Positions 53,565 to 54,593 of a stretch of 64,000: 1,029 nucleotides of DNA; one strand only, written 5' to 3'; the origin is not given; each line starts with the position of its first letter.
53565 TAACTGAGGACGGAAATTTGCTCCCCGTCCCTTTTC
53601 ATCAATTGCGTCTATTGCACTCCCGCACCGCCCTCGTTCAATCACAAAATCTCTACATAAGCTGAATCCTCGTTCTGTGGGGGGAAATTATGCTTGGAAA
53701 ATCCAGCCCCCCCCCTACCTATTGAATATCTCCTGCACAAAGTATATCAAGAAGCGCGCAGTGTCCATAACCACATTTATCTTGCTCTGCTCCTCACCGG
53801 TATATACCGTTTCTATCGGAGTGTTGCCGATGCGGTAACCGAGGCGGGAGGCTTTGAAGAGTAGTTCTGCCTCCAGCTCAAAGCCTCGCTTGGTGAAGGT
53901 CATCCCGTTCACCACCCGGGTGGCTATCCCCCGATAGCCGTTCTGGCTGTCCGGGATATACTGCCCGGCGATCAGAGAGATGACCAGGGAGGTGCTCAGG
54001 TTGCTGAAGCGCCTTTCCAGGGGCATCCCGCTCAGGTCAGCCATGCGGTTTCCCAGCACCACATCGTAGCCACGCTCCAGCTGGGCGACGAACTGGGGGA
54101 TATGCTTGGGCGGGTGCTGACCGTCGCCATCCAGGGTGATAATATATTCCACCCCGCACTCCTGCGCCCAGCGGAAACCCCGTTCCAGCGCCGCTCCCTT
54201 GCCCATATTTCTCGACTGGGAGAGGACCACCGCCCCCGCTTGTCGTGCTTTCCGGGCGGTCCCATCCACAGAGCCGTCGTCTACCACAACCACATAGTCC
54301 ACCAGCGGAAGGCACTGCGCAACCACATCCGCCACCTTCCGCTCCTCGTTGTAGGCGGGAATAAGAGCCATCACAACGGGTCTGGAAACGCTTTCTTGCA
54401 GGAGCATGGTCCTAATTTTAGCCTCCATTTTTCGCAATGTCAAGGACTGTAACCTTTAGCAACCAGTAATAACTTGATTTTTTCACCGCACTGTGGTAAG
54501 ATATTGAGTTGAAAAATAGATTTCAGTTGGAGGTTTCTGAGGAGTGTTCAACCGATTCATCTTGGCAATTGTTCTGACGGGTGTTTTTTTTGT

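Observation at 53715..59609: Compact exopolysaccharide export locus with short Wza and BY-kinase Wzc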

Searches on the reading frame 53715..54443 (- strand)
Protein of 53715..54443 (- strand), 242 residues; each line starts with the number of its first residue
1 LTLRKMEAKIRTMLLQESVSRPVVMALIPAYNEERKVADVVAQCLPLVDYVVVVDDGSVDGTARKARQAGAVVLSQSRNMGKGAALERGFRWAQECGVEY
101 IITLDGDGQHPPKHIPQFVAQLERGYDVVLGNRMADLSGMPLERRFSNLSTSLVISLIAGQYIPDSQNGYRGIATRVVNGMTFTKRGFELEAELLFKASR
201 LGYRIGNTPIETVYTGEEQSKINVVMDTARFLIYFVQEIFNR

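Call 3: search_protein_families(library=pfam, proteins=[window:53715-54443:-], max_evalue=0.01)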
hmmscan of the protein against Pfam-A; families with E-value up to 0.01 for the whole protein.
window:53715-54443:- (242 aa): 2 families
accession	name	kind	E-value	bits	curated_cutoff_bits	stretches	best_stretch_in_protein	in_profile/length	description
PF00535.33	Glycos_transf_2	-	5.1e-24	85.5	23.3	1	27-146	3-128/168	Glycosyl transferase family 2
PF13641.12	Glyco_tranf_2_3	-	0.00021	21.8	27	1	24-130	3-120/230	Glycosyltransferase like family 2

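Call 4: search_protein_families(library=ncbifam, proteins=[window:53715-54443:-], max_evalue=0.01)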
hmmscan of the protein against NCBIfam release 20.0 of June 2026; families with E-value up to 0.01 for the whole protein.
window:53715-54443:- (242 aa): 14 families
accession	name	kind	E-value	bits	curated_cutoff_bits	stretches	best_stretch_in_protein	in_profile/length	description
NF058614.1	PPMAGASynPpgS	equivalog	1.5e-33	116.1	370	1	26-226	4-210/226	polyprenyl-phospho-N-acetylgalactosaminyl synthase PpgS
TIGR04182.1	glyco_TIGR04182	equivalog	2.5e-30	105.9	325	1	24-231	2-210/293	S-layer glycoprotein N-glycosyltransferase AglJ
NF041391.1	DPhHxTase_Halo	equivalog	9.2e-27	93.4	375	1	30-211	3-182/213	dolichyl-phosphate hexose transferase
NF047588.1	GlcsyltransPgfSStrep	equivalog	2.3e-14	53.3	500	1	26-136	5-124/308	glycosyltransferase PgfS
NF007986.1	PRK10714.1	equivalog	6.8e-13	48.3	529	1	24-136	8-129/316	undecaprenyl-phosphate 4-deoxy-4-formamido-L-arabinose transferase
NF010496.0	PRK13915.1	equivalog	4.4e-11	42.4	262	1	20-107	29-126/307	glucosyl-3-phosphoglycerate synthase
TIGR03937.1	PgaC_IcaA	equivalog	1.4e-10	40.7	422.3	1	16-121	39-149/407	poly-beta-1,6-N-acetyl-D-glucosamine synthase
NF041865.1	EpsU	equivalog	1.9e-10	40.3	700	1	26-127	43-152/394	exopolysaccharide biosynthesis GT2 family glycosyltransferase EpsU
TIGR03469.1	HpnB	hypoth_equivalog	3e-10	39.7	379.25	1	19-138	41-175/386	hopene-associated glycosyltransferase HpnB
NF041875.1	EPS_EpsD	equivalog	5e-08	32.7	370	1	28-141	5-126/325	exopolysaccharide biosynthesis glycosyltransferase EpsD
TIGR04283.1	glyco_like_mftF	equivalog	8.1e-07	28.9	182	1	27-95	4-73/221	TIGR04283 family arsenosugar biosynthesis glycosyltransferase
TIGR03965.1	mycofact_glyco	equivalog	1.3e-05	24.3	280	1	21-179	73-237/467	mycofactocin biosynthesis glycosyltransferase MftF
TIGR01556.1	rhamnosyltran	subfamily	1.8e-05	24.1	200.55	1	37-134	9-112/281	rhamnosyltransferase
NF050113.1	gal_furan_GlfT1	equivalog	0.0042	16.4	330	1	37-115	17-97/290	galactofuranosyltransferase GlfT1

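Call 76: search_solved_structures(query=window:53715-54443:-, max_evalue=0.00001)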
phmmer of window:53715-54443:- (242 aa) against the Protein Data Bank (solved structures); distinct sequences matched with E-value up to 0.00001: 7.
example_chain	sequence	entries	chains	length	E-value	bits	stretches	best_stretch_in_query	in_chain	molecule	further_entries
5mlz_A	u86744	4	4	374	3.3e-15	59.3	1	24-199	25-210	Dolichol monophosphate mannose synthase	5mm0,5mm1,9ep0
9bhc_C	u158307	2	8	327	1.5e-11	47.3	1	24-134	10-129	Undecaprenyl-phosphate 4-deoxy-4-formamido-L-arabinose transferase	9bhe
8vxh_A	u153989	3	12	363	1.8e-11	47.1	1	24-134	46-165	Undecaprenyl-phosphate 4-deoxy-4-formamido-L-arabinose transferase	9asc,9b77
9hwj_A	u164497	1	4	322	2.2e-11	46.8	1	24-130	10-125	Undecaprenyl-phosphate 4-deoxy-4-formamido-L-arabinose transferase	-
5eke_A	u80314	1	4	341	4.5e-10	42.5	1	25-181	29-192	Uncharacterized glycosyltransferase sll0501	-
5ekp_C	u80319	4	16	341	4.5e-10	42.5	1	25-181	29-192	Uncharacterized glycosyltransferase sll0501 | Glycosyltransferase sll0501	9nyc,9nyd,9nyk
9nye_A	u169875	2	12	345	4.7e-10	42.5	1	25-181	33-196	Glycosyltransferase sll0501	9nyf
